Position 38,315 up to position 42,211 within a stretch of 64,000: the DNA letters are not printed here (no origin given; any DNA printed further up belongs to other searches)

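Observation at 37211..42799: Unrecognised 1198-aa protein with a C-terminal PD-(D/E)xK motif, flanked by an HNH protein and a divergent RNase HI: a candidate nucleic-acid-targeting module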

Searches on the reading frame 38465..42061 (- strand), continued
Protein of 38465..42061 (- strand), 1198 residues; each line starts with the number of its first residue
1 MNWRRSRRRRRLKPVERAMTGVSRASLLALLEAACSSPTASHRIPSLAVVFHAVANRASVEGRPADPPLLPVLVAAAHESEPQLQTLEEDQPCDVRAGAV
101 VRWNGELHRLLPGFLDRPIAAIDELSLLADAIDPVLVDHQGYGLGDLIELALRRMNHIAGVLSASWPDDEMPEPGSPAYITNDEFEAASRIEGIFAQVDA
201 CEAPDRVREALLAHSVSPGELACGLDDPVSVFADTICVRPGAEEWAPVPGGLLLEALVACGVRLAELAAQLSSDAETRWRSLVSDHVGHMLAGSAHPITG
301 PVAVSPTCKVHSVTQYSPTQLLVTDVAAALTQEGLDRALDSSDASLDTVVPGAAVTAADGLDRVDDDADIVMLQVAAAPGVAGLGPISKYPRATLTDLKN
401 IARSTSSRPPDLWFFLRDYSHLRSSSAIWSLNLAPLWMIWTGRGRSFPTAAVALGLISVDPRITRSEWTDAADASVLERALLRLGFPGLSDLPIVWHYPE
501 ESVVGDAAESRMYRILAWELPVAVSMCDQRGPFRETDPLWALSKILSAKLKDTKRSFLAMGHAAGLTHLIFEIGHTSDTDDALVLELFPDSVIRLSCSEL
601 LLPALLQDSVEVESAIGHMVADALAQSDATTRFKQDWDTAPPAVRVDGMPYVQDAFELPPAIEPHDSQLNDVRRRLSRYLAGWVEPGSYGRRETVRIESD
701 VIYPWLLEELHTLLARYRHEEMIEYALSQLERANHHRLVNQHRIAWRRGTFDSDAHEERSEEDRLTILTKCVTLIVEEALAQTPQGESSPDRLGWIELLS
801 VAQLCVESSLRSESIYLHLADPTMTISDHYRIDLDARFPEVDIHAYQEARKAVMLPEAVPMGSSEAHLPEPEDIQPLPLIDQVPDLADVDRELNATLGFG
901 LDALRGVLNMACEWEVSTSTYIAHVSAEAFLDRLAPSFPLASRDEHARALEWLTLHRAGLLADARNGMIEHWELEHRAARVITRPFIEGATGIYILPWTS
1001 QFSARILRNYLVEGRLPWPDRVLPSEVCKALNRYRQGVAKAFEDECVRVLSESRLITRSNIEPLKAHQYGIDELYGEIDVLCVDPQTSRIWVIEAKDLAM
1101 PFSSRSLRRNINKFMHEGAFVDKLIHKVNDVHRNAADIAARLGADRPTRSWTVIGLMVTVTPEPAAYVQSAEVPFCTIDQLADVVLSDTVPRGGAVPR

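Call 41: search_solved_structures(query=A2, max_evalue=1, show_alignments=1)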
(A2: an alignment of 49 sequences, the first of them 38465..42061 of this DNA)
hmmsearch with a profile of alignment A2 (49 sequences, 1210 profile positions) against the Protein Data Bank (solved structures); distinct sequences matched with E-value up to 1: 2.
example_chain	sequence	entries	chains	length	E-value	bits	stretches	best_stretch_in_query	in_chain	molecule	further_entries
9wuf_A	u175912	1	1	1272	1.7e-29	105.6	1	512-1160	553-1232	Restriction endonuclease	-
8k4l_A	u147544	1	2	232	0.37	11.7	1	640-712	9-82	Nuclear respiratory factor 1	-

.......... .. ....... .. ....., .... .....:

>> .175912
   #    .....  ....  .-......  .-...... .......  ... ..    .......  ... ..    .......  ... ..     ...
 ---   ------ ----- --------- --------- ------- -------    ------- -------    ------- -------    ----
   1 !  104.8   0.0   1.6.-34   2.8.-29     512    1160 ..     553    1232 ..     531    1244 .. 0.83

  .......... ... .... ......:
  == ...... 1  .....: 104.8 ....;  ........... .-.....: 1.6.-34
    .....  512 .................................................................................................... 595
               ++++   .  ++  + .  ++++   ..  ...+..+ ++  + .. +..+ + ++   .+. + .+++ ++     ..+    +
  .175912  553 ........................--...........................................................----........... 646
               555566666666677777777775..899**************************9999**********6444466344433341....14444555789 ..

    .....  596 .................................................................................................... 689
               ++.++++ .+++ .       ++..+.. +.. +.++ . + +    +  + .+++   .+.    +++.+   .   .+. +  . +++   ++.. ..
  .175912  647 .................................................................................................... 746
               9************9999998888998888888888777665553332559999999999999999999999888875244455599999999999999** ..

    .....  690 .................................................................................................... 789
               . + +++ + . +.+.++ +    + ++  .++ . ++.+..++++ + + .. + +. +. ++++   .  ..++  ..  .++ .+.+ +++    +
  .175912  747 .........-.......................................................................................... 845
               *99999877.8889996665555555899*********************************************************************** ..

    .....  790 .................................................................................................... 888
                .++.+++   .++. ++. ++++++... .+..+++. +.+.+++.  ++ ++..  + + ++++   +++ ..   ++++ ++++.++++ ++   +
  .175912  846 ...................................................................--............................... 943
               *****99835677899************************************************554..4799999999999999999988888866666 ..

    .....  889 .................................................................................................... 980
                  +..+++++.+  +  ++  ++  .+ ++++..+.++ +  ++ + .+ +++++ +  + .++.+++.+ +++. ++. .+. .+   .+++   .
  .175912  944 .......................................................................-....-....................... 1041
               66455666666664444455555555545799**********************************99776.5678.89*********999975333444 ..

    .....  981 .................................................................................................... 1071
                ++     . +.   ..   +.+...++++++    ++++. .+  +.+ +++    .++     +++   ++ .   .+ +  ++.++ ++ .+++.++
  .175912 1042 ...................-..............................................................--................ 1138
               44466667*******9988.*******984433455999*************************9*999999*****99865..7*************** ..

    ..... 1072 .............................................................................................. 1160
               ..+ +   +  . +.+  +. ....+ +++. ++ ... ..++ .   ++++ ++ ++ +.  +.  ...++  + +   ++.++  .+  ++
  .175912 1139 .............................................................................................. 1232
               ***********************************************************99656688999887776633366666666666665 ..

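Call 43: search_protein_families(library=phrogs, proteins=[window:38465-42061:-], max_evalue=1)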
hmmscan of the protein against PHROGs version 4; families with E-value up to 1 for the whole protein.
window:38465-42061:- (1198 aa): 2 families
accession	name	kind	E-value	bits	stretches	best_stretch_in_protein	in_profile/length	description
phrog_15843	-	unknown function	0.3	11.5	1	1025-1088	47-111/268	-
phrog_10854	-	unknown function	0.62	11.6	0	324-377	52-109/128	-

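Call 45: find_related_loci(query=A1, collection=genome_contigs, flank=6000)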
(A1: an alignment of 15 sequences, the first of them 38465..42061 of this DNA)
Query A1 (1198 aa) in genome_contigs; peptide patterns used: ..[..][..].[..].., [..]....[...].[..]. (x = any residue, [..] = any of these).
128 stretches matched a pattern; 23 encode a relative of the query (tblastn E <= 1e-3); 23 distinct loci.
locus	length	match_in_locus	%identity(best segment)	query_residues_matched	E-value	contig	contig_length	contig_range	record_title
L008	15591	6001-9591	81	1-1197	0e+0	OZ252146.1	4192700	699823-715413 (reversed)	MAG: Candidatus Aldehydirespirator sp. isolate fd067d44-95a4-4330-b63d-26ca3bb23c52 genome assembly, chromosome: 1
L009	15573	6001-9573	73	1-1191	0e+0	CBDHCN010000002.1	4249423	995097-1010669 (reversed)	MAG: Candidatus Aldehydirespiratoraceae bacterium isolate 1823f4bd-ece8-44b4-8147-d2e02a723a8b genome assembly, contig:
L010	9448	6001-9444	39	7-1151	0e+0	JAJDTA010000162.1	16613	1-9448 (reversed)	MAG: Acidimicrobiia bacterium isolate jk18x11bins.4 k141_849051, whole genome shotgun sequence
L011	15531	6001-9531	37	13-1191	0e+0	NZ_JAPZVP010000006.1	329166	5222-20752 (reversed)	Glycomyces luteolus strain NEAU-A15 Scaffold6, whole genome shotgun sequence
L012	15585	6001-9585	37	12-1188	0e+0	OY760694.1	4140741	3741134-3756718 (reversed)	MAG: Acidimicrobiia bacterium isolate 9e233251-ef21-4ac4-b557-2094fc44eb4a genome assembly, chromosome: 1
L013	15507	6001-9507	36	26-1188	0e+0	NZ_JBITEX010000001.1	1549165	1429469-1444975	Lentzea sp. NPDC051213 NPDC051213_120_B3.ctg-0001, whole genome shotgun sequence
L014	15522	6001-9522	37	14-1194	0e+0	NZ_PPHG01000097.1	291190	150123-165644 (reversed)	Amycolatopsis sp. CA-128772 Contig0000097, whole genome shotgun sequence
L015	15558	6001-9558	36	5-1194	0e+0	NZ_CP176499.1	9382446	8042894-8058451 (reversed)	Amycolatopsis sp. GA6-003 chromosome, complete genome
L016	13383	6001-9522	35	4-1176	0e+0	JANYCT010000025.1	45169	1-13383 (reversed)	MAG: Actinomycetes bacterium isolate 336R_metabinner_2 336R_k141_2575257, whole genome shotgun sequence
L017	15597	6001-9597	35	1-1194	0e+0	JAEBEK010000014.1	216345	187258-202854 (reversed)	UNVERIFIED_CONTAM: Amycolatopsis sp. cmx-4-37 cmx-4-37_NODE_14_length_216345_cov_25.563806, whole genome shotgun sequenc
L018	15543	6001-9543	34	7-1185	0e+0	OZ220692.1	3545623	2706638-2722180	MAG: Acidimicrobiales bacterium isolate 8ffd2e9a-c1ca-4386-ab1d-9011d91eb932 genome assembly, chromosome: 1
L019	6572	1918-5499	34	4-1192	0e+0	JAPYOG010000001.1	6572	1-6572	MAG: Candidatus Poriferisocius anaerobius isolate m_rhhh12 Seq1, whole genome shotgun sequence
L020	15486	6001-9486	38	13-1176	0e+0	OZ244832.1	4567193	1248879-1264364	MAG: Candidatus Aldehydirespirator sp. isolate 45bd059b-89eb-4db7-924e-096435c6defb genome assembly, chromosome: 1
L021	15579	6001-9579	31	4-1187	3e-160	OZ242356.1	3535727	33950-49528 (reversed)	MAG: Acidimicrobiales bacterium isolate 1ff3c0e0-a0fb-4382-b91d-522820076fd5 genome assembly, chromosome: 1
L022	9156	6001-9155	32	21-1066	1e-128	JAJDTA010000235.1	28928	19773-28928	MAG: Acidimicrobiia bacterium isolate jk18x11bins.4 k141_1376875, whole genome shotgun sequence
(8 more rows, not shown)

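Call 50: search_protein_families(library=pfam, proteins=[P0095, P0148, P0039], max_evalue=1)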
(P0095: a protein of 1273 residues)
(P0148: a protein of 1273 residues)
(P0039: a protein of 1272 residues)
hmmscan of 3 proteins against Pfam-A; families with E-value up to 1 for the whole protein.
P0095 (1273 aa): 1 family
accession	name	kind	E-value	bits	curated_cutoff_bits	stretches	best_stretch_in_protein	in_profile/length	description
PF10756.15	bPH_6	-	0.14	12.6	22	0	1106-1149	27-67/73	Bacterial PH domain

P0148 (1273 aa): 1 family
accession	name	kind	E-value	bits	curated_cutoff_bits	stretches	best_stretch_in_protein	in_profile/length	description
PF04003.17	Utp12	-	0.12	13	31.5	1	15-88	10-83/107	Dip2/Utp12 Family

P0039 (1272 aa): 0 families

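Call 63: search_protein_families(library=pfam, alignment_id=A4, max_evalue=0.00001)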
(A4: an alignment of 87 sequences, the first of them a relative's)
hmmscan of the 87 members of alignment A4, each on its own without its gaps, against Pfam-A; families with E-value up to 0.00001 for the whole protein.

A. member 1, L009:1022-2602:- (526 aa): 1 family
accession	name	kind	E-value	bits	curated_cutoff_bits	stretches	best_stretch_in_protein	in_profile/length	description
PF14257.11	DUF4349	-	6.1e-49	166.7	27.7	1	155-316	1-164/213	Domain of unknown function (DUF4349)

B. families by the number of members that match (of 87 scanned): 84 families (the first 25 are shown)
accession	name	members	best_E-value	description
PF01609.27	DDE_Tnp_1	3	1.1e-14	Transposase DDE domain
PF18766.7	SWI2_SNF2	2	6.4e-71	SWI2/SNF2 ATPase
PF02384.22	N6_Mtase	2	1.8e-59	N-6 DNA Methylase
PF04851.21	ResIII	2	2.3e-38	Type III restriction enzyme, res subunit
PF00271.37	Helicase_C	2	3.6e-21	Helicase conserved C-terminal domain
PF07690.21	MFS_1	2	9.4e-21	Major Facilitator Superfamily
PF00589.27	Phage_integrase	2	5.5e-19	Phage integrase family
PF13245.12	AAA_19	2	9.5e-18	AAA domain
PF01555.25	N6_N4_Mtase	2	1.3e-16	DNA methylase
PF04326.19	SLFN_AlbA_2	2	2e-16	Schlafen, AlbA_2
PF06114.19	Peptidase_M78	2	1.3e-12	IrrE N-terminal-like domain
PF18723.6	HMUDK_hel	1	4.9e-98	5-hmdU DNA kinase, helical domain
PF08751.17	TrwC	1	1.5e-85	TrwC relaxase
PF13604.12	AAA_30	1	2.6e-57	AAA domain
PF13701.12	DDE_Tnp_1_4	1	1.9e-50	Transposase DDE domain group 1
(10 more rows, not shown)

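Call 64: search_protein_families(library=padloc, alignment_id=A4, max_evalue=0.00001)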
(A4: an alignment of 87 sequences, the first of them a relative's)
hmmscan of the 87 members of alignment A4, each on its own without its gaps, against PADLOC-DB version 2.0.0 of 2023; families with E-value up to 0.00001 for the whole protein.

A. member 1, L009:1022-2602:- (526 aa): 0 families

B. families by the number of members that match (of 87 scanned): 411 families (the first 25 are shown)
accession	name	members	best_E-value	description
PDLC04134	mad2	3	2.3e-29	mads_2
PDLC03048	REase_I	2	9.4e-53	Type I restriction enzyme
PDLC03335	MTase_II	2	2.3e-29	Type II methyltransferase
PDLC03032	MTase_I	2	8.4e-27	Type I methyltransferase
PDLC04141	capP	2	6.8e-19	capP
PDLC03371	MTase_II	2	7.6e-16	Type II methyltransferase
PDLC02707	PbeA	2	1.6e-15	PbeA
PDLC03953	RmrA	2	5.6e-11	-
PDLC03228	MTase_II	2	6.6e-11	Type II methyltransferase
PDLC03350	MTase_II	2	4.4e-10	Type II methyltransferase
PDLC03387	MTase_II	2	1.5e-09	Type II methyltransferase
PDLC03320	MTase_II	2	2.1e-09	Type II methyltransferase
PDLC03299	MTase_II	2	2.4e-09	Type II methyltransferase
PDLC03308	MTase_II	2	3.2e-09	Type II methyltransferase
PDLC02704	PbeA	2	7.8e-09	PbeA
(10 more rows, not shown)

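Call 65: predict_structure(alignment_id=A2)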
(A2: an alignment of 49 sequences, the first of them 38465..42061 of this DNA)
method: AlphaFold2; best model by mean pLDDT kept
length: 1198 residues; sequences in the alignment: 49
mean_pLDDT: 90.7   pTM: 0.88
mean pLDDT of the five models: 90.7, 90.3, 89.2, 88.5, 88.2
residues with pLDDT >= 90: 878; 70-90: 272; 50-70: 21; < 50: 27
segments of 3 or more residues with pLDDT < 50: 1-10, 529-535, 864-873
pLDDT, mean of each block of 10 residues (from residue 1): 43 89 95 96 95 92 94 97 91 92 94 89 95 97 98 97 94 92 97 96 97 96 89 95 92 95 97 96 94 82 88 90 96 94 94 87 88 94 77 92 87 93 82 89 88 81 79 94 94 88 88 94 76 57 89 95 94 86 87 89 84 92 89 95 77 86 94 94 94 91 96 96 97 93 83 72 92 97 93 95 95 90 92 87 91 84 49 68 92 97 96 92 97 94 97 96 90 91 95 96 94 93 96 94 96 91 95 95 95 94 92 95 97 96 92 97 95 96 94 90
secondary structure, 60 per line:
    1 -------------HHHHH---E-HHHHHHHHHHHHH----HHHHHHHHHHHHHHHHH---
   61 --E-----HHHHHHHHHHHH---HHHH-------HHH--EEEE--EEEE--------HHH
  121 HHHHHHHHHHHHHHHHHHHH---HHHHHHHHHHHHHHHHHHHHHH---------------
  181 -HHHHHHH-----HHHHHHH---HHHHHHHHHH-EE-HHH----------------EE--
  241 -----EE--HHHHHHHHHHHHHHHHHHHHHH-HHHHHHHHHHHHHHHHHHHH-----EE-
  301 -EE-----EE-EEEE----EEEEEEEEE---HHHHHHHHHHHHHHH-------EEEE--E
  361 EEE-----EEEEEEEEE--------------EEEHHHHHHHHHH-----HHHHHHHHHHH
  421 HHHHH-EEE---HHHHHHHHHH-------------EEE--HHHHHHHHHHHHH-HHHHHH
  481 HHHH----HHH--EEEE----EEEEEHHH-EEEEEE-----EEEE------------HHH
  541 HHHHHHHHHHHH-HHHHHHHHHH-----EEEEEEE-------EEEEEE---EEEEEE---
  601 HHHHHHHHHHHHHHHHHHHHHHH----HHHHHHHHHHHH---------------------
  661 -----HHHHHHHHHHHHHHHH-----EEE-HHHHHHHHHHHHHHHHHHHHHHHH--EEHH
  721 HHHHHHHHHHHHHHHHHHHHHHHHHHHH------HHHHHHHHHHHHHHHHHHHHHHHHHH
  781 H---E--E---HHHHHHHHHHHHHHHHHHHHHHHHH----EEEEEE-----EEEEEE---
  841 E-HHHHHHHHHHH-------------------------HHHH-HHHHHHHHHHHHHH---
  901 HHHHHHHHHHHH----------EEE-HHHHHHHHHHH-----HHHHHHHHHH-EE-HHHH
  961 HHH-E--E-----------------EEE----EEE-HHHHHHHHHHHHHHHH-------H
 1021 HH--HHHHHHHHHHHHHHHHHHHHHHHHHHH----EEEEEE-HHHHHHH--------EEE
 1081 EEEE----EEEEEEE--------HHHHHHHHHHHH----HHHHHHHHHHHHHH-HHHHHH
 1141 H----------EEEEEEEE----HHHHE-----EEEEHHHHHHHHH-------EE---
elements in order (helices of 4 or more, strands of 3 or more residues): H14-18 H24-36 H41-57 H69-80 H84-87 E100-103 E106-109 H118-140 H144-165 H182-188 H194-200 H204-213 H250-271 H273-292 E312-315 E320-328 H332-346 E354-357 E360-363 E369-377 E392-394 H395-404 H410-425 E427-429 H433-442 E456-458 H461-473 H475-484 E494-497 E502-506 E511-516 E522-525 H538-552 H554-563 E569-575 E583-588 E592-597 H601-623 H628-639 H666-681 E687-689 H691-714 H719-748 H755-781 H792-816 E821-826 E832-837 H843-853 H879-882 H884-897 H901-912 E923-925 H927-937 H943-952 H957-963 E986-988 E993-995 H997-1012 H1025-1051 E1056-1061 H1063-1069 E1078-1084 E1089-1095 H1104-1115 H1120-1133 H1135-1141 E1152-1159 H1164-1167 E1174-1177 H1178-1186
